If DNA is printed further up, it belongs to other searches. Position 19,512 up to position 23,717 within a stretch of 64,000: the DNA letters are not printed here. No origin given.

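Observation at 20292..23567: Signal peptidase I fused to a ~1090-residue acidic, Trp-studded, low-complexity N-terminal (predicted cytoplasmic) region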

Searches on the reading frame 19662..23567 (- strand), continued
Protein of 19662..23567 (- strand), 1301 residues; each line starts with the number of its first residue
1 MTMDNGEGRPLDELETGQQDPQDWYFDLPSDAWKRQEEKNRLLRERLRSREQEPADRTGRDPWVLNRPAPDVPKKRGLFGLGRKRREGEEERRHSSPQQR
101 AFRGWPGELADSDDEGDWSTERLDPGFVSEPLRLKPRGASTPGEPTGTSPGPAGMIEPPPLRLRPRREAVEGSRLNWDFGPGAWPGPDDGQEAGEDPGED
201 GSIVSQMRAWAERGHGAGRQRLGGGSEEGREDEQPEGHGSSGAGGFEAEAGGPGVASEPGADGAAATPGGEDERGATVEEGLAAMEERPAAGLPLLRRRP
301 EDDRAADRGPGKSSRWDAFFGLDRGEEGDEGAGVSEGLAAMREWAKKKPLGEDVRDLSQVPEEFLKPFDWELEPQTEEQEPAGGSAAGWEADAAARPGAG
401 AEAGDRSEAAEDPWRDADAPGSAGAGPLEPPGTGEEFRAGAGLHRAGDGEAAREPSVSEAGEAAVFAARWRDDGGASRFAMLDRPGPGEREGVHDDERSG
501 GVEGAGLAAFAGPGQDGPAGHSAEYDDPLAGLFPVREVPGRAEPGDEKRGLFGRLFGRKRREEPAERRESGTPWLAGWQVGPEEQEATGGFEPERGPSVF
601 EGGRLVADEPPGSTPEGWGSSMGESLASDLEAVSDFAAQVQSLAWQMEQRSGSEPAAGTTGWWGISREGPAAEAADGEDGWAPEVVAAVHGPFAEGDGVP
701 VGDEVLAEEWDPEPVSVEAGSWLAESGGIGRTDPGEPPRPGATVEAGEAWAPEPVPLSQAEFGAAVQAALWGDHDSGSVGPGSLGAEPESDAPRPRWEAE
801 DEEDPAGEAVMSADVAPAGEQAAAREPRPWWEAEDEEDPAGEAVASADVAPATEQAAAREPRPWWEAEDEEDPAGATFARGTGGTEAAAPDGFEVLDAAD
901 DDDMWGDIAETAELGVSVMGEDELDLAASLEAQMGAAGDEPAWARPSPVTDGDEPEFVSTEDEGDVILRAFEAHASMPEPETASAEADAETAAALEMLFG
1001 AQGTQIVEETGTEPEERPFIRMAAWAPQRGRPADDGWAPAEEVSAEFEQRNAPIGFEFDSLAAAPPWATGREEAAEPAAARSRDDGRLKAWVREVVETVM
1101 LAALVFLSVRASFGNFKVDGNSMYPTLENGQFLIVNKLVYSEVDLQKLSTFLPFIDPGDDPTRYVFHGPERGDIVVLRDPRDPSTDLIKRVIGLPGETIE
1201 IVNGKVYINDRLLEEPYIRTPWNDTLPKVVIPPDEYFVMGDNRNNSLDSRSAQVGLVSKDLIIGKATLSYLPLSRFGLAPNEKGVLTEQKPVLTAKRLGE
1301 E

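Call 45: predict_structure(alignment_id=A2)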
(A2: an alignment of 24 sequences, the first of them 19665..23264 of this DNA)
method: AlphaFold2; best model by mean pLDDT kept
length: 1200 residues; sequences in the alignment: 24
mean_pLDDT: 45.6   pTM: 0.36
mean pLDDT of the five models: 45.6, 41.6, 40.3, 39.7, 39.1
residues with pLDDT >= 90: 6; 70-90: 134; 50-70: 180; < 50: 880
segments of 3 or more residues with pLDDT < 50: 1-56, 58-100, 109-212, 224-234, 246-255, 270-329, 331-353, 355-448, 456-528, 550-653, 669-801, 815-826, 834-861, 879-882, 910-938, 948-982, 1011-1037, 1165-1180, 1194-1200
pLDDT, mean of each block of 10 residues (from residue 1): 38 39 35 33 41 45 38 34 36 39 54 39 33 36 34 35 36 38 34 32 35 57 44 49 53 49 59 38 36 37 36 36 44 41 41 44 36 33 37 40 35 39 40 37 46 53 35 32 35 33 36 34 45 76 70 37 36 39 34 38 37 34 36 40 36 53 58 36 34 34 34 36 36 34 37 35 41 38 40 38 59 45 47 45 33 39 58 60 63 78 59 37 34 40 52 36 38 38 57 76 69 40 38 43 78 78 73 76 75 88 84 65 77 84 51 75 47 36 71 45
secondary structure, 60 per line:
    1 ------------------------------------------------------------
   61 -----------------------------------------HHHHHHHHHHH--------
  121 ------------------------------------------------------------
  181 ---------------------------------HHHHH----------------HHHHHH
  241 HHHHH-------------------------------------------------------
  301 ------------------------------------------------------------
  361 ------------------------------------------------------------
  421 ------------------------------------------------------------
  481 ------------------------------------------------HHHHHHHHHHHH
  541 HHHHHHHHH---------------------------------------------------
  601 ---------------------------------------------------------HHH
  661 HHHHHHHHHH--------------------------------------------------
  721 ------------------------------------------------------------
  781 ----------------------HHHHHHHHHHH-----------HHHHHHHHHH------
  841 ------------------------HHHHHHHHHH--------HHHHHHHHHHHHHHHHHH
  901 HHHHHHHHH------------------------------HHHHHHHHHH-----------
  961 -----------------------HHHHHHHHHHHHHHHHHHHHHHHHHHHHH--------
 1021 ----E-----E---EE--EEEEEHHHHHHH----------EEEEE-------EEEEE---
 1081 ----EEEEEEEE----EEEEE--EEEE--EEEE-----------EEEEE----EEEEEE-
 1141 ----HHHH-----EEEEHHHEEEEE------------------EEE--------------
elements in order (helices of 4 or more, strands of 3 or more residues): H102-112 H214-218 H235-245 H529-549 H658-670 H803-813 H825-834 H865-874 H883-909 H940-949 H984-1012 E1039-1043 H1044-1050 E1061-1065 E1073-1077 E1085-1092 E1097-1101 E1104-1107 E1110-1113 E1125-1129 E1134-1139 H1145-1148 E1154-1157 E1161-1165 E1184-1186
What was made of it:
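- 20229..20285 (-): Single transmembrane anchor, aa 1095-1113 (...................). AlphaFold2 helix at aa 1085-1113 (call 45).
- On FtsY / Toc159-type acidic A-domain (functional analogy, not a homology family): 880 of 1200 modelled residues have pLDDT below 50 (call 45).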

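Call 65: search_solved_structures(query=window:20298-23567:-, max_evalue=1)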
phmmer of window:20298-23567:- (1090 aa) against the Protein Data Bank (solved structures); distinct sequences matched with E-value up to 1: 0.

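Call 77: search_protein_families(library=pfam, proteins=[P0018], max_evalue=0.01)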
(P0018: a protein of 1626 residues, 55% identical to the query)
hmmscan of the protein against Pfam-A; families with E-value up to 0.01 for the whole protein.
P0018 (1626 aa): 2 families
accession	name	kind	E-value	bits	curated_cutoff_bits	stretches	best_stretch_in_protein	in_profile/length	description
PF10502.14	Peptidase_S26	-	8.5e-46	156.4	22.9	1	1420-1596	4-168/168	Signal peptidase, peptidase S26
PF25002.1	DUF7780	-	0.0058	16.3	26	0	786-851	91-156/303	Domain of unknown function (DUF7780)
